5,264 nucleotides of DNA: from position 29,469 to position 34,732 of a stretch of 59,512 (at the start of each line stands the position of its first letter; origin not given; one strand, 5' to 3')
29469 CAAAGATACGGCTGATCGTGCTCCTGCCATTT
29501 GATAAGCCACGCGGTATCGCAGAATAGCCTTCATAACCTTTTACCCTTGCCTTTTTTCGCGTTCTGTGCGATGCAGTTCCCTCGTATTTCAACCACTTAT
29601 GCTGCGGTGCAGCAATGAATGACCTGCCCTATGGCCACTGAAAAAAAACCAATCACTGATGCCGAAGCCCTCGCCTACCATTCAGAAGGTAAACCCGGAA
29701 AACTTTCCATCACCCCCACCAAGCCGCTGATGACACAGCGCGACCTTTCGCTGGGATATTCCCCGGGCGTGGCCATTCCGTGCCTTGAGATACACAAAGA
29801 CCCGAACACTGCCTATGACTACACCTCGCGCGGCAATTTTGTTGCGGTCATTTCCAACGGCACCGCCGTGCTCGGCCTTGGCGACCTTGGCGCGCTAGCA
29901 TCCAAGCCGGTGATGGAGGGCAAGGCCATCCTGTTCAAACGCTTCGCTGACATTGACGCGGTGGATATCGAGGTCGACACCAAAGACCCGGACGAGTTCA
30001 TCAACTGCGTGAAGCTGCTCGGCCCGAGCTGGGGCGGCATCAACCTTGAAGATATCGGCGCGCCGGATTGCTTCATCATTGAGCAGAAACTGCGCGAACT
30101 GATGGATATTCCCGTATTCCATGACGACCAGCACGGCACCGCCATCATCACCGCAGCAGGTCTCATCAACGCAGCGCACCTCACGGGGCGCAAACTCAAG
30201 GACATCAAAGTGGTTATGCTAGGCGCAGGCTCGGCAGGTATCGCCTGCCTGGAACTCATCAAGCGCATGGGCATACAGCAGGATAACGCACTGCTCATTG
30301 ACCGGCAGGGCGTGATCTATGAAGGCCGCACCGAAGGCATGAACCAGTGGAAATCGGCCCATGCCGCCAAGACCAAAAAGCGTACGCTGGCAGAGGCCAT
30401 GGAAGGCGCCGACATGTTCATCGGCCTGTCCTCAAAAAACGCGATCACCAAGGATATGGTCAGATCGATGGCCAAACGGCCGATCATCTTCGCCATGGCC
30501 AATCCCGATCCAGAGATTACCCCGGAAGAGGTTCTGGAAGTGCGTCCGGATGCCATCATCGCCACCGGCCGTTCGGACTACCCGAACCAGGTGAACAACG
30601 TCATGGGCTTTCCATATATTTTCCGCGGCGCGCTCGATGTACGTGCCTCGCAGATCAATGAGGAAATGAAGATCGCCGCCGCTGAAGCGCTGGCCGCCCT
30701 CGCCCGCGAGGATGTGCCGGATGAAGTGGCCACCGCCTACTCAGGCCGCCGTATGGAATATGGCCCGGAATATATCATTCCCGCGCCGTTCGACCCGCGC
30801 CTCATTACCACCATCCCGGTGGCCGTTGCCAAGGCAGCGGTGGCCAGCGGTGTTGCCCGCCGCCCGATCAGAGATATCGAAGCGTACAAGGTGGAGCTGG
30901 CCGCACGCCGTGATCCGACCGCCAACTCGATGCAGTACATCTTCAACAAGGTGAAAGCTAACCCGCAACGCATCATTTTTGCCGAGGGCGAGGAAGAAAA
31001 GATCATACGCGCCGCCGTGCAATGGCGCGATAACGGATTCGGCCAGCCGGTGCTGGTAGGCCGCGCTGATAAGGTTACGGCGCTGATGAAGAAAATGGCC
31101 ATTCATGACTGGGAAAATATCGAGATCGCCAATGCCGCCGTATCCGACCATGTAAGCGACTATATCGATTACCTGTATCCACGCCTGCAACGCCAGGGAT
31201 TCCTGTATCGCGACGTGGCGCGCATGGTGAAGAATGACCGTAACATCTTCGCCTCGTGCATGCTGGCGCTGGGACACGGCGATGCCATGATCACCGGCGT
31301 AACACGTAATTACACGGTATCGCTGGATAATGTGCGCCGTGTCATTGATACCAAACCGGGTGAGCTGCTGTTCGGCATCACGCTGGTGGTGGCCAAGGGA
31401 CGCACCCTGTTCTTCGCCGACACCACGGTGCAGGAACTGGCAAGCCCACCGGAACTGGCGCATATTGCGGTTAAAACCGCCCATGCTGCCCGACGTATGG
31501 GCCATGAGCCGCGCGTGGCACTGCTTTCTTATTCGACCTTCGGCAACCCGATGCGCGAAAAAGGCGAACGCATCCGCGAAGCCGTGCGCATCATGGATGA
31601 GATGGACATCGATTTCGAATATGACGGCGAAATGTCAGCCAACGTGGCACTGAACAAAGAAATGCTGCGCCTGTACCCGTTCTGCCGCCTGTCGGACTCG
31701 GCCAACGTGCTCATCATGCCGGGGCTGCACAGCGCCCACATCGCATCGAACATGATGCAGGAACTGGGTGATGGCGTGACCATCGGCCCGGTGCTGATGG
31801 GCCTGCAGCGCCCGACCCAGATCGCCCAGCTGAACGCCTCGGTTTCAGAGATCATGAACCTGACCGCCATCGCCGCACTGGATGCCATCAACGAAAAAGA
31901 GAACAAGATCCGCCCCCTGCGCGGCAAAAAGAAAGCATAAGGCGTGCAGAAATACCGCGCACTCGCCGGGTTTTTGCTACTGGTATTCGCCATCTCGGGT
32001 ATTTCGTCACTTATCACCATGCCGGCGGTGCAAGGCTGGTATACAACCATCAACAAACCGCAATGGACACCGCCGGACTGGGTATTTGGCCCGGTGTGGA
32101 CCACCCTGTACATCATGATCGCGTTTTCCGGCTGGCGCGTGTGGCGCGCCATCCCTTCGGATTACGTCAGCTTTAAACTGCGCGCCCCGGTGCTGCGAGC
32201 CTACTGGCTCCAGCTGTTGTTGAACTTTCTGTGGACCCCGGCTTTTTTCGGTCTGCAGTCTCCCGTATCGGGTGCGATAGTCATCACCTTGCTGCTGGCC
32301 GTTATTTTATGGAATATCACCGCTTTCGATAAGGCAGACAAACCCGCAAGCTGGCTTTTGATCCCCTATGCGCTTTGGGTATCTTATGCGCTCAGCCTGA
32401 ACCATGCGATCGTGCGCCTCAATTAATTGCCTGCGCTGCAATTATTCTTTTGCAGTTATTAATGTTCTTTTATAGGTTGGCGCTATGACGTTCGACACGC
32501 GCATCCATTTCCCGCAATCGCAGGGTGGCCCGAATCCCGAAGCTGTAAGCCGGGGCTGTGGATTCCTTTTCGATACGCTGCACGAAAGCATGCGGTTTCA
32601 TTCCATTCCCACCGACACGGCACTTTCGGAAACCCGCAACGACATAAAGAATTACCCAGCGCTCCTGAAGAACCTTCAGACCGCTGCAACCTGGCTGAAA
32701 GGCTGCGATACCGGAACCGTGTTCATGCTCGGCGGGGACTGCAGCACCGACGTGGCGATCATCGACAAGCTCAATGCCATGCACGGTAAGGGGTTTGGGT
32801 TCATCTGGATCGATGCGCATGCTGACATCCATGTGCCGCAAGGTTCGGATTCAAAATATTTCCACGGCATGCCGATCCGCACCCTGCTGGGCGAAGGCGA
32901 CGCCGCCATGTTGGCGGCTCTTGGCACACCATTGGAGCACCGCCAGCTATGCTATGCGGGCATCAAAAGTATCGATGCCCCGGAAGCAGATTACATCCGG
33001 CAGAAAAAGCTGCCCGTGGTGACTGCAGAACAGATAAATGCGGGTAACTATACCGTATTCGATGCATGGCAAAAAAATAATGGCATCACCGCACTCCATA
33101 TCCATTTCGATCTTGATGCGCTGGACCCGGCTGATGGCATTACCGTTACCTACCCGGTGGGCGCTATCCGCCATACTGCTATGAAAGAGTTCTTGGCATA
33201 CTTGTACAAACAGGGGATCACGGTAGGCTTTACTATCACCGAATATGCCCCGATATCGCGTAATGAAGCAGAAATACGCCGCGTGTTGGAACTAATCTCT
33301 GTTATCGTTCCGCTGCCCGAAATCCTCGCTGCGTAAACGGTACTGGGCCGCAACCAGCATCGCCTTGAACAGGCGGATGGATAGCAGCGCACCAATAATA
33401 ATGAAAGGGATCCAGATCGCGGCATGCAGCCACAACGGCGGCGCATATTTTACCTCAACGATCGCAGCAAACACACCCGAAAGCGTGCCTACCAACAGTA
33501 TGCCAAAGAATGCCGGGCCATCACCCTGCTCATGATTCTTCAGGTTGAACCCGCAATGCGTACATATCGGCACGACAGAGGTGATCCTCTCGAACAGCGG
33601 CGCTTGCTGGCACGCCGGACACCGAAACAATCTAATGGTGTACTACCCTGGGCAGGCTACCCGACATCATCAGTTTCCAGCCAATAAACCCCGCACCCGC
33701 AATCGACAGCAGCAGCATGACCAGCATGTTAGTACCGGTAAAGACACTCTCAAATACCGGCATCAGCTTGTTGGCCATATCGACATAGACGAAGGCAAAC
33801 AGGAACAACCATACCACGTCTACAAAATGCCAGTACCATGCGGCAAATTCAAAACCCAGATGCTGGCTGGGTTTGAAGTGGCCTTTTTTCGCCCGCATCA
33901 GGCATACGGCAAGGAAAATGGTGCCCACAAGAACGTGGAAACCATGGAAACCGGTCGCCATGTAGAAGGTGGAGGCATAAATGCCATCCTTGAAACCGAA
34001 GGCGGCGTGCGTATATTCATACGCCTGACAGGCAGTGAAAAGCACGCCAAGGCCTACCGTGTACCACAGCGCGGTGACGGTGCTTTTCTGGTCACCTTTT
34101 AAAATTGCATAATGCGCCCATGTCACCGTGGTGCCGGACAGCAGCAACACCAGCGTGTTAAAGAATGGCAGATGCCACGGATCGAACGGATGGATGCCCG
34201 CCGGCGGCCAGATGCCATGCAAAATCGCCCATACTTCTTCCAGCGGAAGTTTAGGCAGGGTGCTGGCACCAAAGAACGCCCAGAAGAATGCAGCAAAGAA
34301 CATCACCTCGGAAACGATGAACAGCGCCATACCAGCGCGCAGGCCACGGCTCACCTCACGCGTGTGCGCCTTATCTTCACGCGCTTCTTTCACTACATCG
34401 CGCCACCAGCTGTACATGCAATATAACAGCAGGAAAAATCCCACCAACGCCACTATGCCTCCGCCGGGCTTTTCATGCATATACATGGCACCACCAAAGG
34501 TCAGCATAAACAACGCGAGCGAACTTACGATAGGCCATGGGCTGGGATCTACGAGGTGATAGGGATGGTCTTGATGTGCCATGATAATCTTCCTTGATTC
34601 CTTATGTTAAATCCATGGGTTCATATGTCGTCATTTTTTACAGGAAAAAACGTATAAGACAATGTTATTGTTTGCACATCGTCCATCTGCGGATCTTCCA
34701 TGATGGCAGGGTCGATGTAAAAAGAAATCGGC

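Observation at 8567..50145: A 73-bp palindromic repeat family (R1) with 5 to 6 copies in 59 kb, behaving like Rickettsia palindromic elements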

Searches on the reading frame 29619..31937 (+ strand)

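Call 93: search_protein_families(library=pfam, proteins=[window:29619-31937:+], max_evalue=0.01)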
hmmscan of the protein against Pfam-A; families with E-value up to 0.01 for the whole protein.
window:29619-31937:+ (773 aa): 3 families
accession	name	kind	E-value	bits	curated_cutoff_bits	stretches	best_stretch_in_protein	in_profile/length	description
PF01515.24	PTA_PTB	-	1.5e-79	268.1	24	1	438-753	3-319/319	Phosphate acetyl/butaryl transferase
PF00390.24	malic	-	9e-28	97.8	23.1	1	28-159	3-182/182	Malic enzyme, N-terminal domain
PF03949.21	Malic_M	-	2.2e-26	93.2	23.5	1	173-368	3-231/258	Malic enzyme, NAD binding domain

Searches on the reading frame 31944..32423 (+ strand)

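Call 93: search_protein_families(library=pfam, proteins=[window:31944-32423:+], max_evalue=0.01)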
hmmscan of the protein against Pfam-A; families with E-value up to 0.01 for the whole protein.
window:31944-32423:+ (160 aa): 1 family
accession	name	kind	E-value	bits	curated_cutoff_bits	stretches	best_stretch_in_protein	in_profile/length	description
PF03073.20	TspO_MBR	-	2.3e-43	147.8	24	1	10-157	1-144/145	TspO/MBR family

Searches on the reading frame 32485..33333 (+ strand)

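Call 93: search_protein_families(library=pfam, proteins=[window:32485-33333:+], max_evalue=0.01)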
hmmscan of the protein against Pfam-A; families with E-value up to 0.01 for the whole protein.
window:32485-33333:+ (283 aa): 1 family
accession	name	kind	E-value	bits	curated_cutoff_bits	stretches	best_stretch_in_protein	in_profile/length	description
PF00491.26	Arginase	-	2.6e-25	89.9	22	1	75-262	83-263/280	Arginase family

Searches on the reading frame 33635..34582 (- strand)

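Call 93: search_protein_families(library=pfam, proteins=[window:33635-34582:-], max_evalue=0.01)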
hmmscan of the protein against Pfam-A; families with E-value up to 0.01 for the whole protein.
window:33635-34582:- (316 aa): 1 family
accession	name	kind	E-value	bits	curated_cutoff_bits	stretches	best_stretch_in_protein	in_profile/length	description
PF00510.24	COX3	-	3.7e-94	315.8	23.8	1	6-267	1-255/258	Cytochrome c oxidase subunit III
